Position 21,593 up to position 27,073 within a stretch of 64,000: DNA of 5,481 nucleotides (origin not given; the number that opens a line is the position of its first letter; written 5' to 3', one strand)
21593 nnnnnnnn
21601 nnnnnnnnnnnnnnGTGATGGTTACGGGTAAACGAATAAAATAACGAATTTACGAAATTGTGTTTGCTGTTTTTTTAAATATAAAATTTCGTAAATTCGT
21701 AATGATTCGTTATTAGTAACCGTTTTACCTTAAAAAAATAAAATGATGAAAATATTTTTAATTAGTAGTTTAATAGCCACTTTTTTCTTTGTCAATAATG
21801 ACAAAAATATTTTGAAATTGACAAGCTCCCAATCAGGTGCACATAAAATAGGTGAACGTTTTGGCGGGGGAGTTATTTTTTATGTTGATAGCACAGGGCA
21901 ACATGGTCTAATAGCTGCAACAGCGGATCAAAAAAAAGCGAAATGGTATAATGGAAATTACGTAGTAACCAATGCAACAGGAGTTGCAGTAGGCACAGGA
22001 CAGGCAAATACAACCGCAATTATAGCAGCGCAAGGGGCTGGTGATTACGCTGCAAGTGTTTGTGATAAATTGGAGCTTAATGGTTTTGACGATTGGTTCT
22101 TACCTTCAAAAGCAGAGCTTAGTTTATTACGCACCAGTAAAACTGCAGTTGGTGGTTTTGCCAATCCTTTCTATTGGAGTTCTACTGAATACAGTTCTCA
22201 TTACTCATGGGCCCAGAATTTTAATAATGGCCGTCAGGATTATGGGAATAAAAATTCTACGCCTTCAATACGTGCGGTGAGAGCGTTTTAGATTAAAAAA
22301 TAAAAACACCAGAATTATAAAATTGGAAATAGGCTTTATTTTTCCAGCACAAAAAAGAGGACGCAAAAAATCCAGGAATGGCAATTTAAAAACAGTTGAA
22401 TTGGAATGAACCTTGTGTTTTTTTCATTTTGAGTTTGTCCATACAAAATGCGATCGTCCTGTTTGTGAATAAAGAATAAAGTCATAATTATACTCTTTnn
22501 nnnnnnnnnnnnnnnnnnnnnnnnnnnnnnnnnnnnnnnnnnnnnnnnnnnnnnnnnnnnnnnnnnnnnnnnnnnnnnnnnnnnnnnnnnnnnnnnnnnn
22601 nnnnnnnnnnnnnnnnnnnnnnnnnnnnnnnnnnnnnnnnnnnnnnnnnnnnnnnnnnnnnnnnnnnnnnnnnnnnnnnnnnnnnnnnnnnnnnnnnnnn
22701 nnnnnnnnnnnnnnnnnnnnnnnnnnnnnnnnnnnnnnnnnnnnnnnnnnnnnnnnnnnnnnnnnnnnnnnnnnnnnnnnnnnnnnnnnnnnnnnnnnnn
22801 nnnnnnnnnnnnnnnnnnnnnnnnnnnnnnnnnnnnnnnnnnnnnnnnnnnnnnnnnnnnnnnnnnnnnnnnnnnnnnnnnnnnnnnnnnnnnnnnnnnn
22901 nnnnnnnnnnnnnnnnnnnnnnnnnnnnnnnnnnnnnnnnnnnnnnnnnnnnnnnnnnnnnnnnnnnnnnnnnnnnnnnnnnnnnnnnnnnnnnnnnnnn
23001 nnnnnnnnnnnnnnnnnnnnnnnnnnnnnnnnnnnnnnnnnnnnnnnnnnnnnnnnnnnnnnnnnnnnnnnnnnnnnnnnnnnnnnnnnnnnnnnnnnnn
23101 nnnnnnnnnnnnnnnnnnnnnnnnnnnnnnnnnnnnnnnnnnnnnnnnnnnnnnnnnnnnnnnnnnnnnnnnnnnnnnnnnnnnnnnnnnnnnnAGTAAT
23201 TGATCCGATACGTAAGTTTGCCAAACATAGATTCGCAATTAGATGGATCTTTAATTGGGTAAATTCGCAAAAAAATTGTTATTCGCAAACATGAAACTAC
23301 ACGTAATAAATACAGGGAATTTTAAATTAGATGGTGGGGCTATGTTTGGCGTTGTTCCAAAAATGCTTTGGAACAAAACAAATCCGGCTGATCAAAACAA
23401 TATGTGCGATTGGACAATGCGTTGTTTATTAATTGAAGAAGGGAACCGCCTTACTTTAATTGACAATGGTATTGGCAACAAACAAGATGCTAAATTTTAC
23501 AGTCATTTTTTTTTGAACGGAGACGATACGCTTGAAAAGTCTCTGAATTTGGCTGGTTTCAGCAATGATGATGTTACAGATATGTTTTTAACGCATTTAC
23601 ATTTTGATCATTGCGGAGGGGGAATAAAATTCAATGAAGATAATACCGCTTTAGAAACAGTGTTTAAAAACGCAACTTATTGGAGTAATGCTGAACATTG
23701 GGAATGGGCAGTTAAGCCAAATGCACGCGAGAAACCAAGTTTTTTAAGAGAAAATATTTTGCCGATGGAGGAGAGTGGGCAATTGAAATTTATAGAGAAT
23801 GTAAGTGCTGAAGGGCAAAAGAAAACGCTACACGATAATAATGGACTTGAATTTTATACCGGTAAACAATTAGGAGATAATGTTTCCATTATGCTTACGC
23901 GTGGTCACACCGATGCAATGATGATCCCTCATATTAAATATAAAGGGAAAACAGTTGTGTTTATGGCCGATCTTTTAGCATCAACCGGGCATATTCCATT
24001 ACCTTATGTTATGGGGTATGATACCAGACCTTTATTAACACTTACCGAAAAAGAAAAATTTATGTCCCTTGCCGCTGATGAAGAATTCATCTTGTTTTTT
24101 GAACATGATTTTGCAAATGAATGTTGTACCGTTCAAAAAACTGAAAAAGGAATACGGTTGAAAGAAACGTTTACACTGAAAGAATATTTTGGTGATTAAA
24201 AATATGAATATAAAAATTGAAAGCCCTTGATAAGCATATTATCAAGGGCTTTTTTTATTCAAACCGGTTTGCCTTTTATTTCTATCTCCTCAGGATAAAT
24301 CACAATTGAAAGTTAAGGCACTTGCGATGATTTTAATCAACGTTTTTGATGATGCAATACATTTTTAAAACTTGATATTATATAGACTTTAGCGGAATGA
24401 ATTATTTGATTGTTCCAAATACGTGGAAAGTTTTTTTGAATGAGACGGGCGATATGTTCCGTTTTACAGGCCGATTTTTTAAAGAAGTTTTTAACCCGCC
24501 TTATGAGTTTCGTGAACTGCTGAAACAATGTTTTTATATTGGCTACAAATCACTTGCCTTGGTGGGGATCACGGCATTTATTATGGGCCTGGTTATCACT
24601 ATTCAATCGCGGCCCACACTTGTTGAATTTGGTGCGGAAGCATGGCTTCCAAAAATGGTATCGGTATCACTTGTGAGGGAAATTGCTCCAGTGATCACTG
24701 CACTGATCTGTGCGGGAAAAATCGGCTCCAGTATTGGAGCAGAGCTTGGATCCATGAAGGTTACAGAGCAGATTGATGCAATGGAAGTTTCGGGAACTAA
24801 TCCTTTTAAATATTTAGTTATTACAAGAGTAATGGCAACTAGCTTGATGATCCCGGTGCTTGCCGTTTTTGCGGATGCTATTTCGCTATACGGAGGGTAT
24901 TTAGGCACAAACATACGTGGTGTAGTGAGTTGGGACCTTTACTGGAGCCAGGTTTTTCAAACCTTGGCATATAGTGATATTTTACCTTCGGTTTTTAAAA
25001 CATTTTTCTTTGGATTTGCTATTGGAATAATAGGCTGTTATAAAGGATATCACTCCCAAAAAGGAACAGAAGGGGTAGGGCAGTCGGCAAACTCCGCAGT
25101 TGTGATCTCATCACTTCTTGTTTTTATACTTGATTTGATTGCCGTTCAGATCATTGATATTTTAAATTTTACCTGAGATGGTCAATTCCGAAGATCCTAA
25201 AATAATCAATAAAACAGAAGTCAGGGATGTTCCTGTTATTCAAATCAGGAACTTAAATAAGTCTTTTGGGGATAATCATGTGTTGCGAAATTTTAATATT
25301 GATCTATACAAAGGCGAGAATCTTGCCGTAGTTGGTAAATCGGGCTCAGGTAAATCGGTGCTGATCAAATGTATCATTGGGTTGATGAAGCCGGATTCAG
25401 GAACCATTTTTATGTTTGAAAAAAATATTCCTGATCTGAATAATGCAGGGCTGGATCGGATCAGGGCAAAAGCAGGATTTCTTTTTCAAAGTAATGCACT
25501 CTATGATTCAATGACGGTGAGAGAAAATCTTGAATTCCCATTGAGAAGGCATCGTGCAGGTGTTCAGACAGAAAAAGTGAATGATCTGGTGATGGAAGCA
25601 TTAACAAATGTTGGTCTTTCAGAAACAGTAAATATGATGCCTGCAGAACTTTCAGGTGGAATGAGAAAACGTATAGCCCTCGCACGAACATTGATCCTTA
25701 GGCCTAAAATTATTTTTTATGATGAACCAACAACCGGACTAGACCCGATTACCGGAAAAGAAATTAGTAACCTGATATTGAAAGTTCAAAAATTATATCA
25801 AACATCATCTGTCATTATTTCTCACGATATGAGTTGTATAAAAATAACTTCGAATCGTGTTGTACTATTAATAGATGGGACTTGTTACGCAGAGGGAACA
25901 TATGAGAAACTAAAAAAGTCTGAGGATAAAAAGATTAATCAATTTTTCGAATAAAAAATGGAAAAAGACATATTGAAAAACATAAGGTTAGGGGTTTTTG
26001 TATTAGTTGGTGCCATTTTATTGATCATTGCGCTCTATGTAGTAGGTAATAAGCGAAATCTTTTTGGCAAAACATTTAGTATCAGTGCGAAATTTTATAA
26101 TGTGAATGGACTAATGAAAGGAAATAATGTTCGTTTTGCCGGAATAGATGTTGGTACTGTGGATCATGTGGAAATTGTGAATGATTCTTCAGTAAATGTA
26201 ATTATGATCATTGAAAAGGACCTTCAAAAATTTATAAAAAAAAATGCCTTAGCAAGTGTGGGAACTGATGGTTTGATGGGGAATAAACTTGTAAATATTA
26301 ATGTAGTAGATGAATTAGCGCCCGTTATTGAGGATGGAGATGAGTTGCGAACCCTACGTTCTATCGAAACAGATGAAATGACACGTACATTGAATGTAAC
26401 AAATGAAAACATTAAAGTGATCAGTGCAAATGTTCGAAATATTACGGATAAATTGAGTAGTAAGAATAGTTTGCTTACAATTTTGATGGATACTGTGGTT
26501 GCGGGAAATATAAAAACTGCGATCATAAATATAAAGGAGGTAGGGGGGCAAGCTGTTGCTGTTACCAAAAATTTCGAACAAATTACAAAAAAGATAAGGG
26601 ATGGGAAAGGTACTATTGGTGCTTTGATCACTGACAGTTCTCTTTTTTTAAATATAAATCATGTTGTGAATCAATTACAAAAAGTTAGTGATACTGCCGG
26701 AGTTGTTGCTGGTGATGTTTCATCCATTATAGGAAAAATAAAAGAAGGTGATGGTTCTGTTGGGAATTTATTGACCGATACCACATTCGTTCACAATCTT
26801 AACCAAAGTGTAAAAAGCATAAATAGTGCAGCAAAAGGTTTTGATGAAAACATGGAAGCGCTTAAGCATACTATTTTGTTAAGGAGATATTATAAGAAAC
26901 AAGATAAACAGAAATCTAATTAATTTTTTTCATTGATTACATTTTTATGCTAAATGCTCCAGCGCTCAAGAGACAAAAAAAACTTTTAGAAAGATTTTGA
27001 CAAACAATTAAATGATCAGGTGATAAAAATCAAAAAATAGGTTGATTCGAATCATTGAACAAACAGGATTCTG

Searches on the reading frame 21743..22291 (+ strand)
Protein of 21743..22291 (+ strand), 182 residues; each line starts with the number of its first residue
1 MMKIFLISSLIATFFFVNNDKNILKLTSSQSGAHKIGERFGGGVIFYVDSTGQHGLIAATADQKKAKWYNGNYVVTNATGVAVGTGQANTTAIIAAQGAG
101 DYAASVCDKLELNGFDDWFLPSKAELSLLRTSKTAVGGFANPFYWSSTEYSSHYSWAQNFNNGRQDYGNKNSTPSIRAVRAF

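Call 9: search_protein_families(library=pfam, proteins=[window:21743-22291:+], max_evalue=0.001)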
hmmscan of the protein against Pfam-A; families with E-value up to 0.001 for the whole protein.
window:21743-22291:+ (182 aa): 1 family
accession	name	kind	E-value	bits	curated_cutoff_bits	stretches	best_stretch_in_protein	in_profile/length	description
PF07603.17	Lcl_C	-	1.1e-11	45.4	34.9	1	102-180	26-117/117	Lcl C-terminal domain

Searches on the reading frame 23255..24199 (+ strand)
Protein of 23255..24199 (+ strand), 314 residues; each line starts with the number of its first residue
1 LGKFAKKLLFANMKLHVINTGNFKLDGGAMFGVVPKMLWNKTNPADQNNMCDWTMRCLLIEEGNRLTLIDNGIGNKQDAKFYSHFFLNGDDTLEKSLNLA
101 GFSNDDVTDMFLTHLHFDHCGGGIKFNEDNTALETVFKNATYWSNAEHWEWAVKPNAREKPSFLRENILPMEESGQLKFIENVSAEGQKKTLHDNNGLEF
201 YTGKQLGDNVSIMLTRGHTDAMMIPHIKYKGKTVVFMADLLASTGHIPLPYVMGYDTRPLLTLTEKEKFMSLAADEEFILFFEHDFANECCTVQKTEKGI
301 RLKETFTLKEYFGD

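Call 9: search_protein_families(library=pfam, proteins=[window:23255-24199:+], max_evalue=0.001)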
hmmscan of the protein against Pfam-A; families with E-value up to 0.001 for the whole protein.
window:23255-24199:+ (314 aa): 1 family
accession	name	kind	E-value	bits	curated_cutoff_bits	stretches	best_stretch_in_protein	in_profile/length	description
PF00753.33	Lactamase_B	-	7.3e-14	52.6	22.7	1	57-254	8-166/196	Metallo-beta-lactamase superfamily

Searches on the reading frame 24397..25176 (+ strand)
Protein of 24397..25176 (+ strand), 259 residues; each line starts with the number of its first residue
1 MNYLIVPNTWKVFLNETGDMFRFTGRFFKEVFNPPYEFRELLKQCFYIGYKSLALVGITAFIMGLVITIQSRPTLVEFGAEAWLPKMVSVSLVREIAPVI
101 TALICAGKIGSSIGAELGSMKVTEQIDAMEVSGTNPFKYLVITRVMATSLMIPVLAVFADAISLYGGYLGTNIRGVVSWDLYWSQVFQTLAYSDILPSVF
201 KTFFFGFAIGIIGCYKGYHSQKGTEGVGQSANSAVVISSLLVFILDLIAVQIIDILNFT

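Call 9: search_protein_families(library=pfam, proteins=[window:24397-25176:+], max_evalue=0.001)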
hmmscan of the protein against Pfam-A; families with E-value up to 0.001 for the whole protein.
window:24397-25176:+ (259 aa): 1 family
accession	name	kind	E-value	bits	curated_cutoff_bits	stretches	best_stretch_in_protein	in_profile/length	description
PF02405.21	MlaE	-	7.9e-74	248.3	22.5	1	42-251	2-211/212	Permease MlaE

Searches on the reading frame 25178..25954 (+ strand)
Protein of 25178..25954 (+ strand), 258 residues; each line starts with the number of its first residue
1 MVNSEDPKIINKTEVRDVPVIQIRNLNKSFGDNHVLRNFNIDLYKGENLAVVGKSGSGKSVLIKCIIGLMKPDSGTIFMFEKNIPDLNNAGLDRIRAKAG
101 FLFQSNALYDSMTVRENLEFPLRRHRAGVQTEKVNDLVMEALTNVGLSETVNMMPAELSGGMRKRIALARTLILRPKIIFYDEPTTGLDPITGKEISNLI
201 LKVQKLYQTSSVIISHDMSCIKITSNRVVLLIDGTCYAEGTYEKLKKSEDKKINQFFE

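Call 9: search_protein_families(library=pfam, proteins=[window:25178-25954:+], max_evalue=0.001)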
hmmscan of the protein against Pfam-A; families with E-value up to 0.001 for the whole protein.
window:25178-25954:+ (258 aa): 4 families
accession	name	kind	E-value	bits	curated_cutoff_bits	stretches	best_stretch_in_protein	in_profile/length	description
PF00005.33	ABC_tran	-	1e-31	110.8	25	1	36-186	1-137/137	ABC transporter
PF13304.12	AAA_21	-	0.00017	22.2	27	0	151-197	231-280/304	AAA domain, putative AbiEii toxin, Type IV TA system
PF02463.25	SMC_N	-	0.00034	20.5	40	1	28-222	11-203/220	RecF/RecN/SMC N terminal domain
PF13555.12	AAA_29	-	0.00042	20.5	27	1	42-74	18-50/61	P-loop containing region of AAA domain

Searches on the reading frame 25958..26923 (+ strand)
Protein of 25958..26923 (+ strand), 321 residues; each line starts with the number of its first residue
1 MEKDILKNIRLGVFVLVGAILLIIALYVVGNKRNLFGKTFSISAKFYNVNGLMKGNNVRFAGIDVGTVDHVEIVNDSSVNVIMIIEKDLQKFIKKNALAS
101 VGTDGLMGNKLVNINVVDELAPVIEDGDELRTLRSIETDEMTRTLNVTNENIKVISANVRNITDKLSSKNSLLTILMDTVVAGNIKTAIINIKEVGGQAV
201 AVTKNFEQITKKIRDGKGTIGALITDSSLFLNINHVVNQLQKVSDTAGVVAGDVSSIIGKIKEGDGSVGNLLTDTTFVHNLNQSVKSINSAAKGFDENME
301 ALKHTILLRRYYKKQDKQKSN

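Call 9: search_protein_families(library=pfam, proteins=[window:25958-26923:+], max_evalue=0.001)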
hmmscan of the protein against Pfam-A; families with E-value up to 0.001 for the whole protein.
window:25958-26923:+ (321 aa): 1 family
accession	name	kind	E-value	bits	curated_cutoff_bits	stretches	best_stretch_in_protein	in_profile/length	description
PF02470.25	MlaD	-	2.5e-14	53.7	25.1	1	41-115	4-79/81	MlaD protein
